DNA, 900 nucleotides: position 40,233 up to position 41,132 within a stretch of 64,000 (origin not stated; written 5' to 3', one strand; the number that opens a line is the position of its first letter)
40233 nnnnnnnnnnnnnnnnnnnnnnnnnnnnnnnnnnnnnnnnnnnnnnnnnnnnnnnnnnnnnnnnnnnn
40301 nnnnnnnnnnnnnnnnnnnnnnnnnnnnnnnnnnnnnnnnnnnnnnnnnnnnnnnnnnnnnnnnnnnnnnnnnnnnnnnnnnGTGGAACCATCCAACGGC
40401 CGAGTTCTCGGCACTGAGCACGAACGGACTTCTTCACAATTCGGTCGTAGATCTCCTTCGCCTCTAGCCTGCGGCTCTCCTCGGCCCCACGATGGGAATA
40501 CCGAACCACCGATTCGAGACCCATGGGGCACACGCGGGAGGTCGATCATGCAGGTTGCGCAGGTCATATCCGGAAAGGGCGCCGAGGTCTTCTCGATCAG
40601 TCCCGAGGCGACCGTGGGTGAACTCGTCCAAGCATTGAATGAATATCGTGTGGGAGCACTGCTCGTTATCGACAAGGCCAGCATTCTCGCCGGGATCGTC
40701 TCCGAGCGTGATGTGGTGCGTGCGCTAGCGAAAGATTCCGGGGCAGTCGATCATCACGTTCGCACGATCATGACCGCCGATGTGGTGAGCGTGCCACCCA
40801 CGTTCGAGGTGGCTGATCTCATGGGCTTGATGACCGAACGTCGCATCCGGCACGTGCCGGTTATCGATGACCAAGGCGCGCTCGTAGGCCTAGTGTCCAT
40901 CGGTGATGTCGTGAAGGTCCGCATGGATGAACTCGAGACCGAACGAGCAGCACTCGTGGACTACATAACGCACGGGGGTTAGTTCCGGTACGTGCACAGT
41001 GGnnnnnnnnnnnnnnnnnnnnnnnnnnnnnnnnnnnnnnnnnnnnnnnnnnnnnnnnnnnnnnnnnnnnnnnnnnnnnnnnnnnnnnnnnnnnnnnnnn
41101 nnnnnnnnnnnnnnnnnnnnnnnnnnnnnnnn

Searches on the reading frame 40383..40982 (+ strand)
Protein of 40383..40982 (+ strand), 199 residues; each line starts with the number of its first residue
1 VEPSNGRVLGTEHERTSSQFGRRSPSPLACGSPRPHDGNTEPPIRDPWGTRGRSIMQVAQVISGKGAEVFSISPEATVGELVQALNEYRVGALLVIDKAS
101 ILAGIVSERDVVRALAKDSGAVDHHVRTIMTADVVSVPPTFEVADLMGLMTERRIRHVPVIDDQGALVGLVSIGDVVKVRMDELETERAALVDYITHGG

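Call 8: search_protein_families(library=pfam, proteins=[window:40383-40982:+])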
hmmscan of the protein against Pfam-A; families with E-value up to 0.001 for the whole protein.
window:40383-40982:+ (199 aa): 1 family
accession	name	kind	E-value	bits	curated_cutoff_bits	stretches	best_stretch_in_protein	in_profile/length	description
PF00571.33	CBS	-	2.4e-24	85.8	24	2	126-180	1-55/57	CBS domain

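Call 9: search_protein_families(library=ncbifam, proteins=[window:40383-40982:+])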
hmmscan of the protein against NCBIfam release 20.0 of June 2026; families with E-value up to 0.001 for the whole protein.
window:40383-40982:+ (199 aa): 27 families (the best 25 are shown)
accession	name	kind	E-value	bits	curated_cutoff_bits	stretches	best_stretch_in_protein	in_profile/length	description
TIGR01302.1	IMP_dehydrog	equivalog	1.5e-13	50.4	481.5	1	62-181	83-201/450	IMP dehydrogenase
TIGR00393.1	kpsF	subfamily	2.1e-12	47.2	203.7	1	47-171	145-267/268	KpsF/GutQ family sugar-phosphate isomerase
NF011449.0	PRK14869.2-5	equivalog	4.6e-12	45.7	411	1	121-190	64-134/451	putative manganese-dependent inorganic diphosphatase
NF041552.1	TF_PrdR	equivalog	7.6e-12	44.3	795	1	67-195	14-143/577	sigma-54 dependent transcriptional regulator PrdR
NF011443.0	PRK14869.1-5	equivalog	2.8e-10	39.3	335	1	122-187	67-132/546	putative manganese-dependent inorganic diphosphatase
NF008141.0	PRK10892.1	equivalog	9.5e-10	38.2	505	1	46-178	193-324/328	arabinose-5-phosphate isomerase KdsD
NF011442.0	PRK14869.1-4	equivalog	5.3e-09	35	400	1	122-188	68-134/543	putative manganese-dependent inorganic diphosphatase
TIGR01186.1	proV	subfamily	5.5e-09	35.6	326.6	1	62-183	245-360/363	betaine/proline/choline family ABC transporter ATP-binding protein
NF011447.0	PRK14869.2-3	equivalog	7.1e-09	34.8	522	1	68-130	77-139/540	putative manganese-dependent inorganic diphosphatase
NF008581.0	PRK11543.1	equivalog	1.3e-08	34.2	481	1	47-177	187-316/321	arabinose-5-phosphate isomerase GutQ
NF002505.0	PRK01862.1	equivalog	1.3e-08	33.9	482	1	71-178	459-568/577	ClcB-like voltage-gated chloride channel protein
TIGR01137.1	cysta_beta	equivalog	1.4e-08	33.9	510.25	1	59-175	338-451/457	cystathionine beta-synthase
NF011440.0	PRK14869.1-2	equivalog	2.5e-08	33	746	1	122-183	65-126/541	putative manganese-dependent inorganic diphosphatase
TIGR00400.1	mgtE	equivalog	4.8e-08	32.2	232.75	1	90-183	167-254/450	magnesium transporter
NF011441.0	PRK14869.1-3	equivalog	5.8e-08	31.8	753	1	125-186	69-130/548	putative manganese-dependent inorganic diphosphatase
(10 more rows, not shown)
